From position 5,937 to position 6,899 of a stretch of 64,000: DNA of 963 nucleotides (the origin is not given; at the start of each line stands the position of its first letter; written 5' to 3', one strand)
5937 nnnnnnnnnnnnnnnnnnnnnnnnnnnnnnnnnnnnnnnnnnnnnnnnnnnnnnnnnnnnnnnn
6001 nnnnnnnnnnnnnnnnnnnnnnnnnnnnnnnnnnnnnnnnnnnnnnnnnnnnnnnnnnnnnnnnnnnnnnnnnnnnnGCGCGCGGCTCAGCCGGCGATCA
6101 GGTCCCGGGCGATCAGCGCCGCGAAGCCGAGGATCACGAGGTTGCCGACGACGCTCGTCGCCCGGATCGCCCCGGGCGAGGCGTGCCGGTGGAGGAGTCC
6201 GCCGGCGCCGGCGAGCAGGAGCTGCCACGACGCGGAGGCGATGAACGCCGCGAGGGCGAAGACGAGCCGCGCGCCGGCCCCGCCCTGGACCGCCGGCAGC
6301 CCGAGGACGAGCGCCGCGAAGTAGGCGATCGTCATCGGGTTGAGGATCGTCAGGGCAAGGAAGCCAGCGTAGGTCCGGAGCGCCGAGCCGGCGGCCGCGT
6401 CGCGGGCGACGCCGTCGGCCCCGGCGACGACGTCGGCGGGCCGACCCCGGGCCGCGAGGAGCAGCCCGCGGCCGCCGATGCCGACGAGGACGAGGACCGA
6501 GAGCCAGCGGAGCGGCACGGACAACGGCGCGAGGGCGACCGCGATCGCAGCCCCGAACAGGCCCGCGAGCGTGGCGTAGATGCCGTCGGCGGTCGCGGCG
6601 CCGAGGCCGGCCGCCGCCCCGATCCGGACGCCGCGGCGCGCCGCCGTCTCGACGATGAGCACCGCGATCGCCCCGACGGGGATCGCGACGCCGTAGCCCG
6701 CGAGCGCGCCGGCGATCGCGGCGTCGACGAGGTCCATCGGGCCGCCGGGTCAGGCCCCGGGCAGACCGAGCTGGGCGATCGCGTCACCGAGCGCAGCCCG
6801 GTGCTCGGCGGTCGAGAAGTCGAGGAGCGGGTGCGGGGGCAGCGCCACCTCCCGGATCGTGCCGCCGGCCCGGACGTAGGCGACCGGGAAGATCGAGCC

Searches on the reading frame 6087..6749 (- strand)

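Call 93: search_protein_families(library=pfam, proteins=[window:6087-6749:-], max_evalue=0.0001)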
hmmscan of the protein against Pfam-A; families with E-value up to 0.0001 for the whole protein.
window:6087-6749:- (220 aa): 1 family
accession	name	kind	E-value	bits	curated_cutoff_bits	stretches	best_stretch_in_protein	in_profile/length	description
PF01810.24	LysE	-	1e-11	45.1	25.6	1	22-215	4-191/193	LysE type translocator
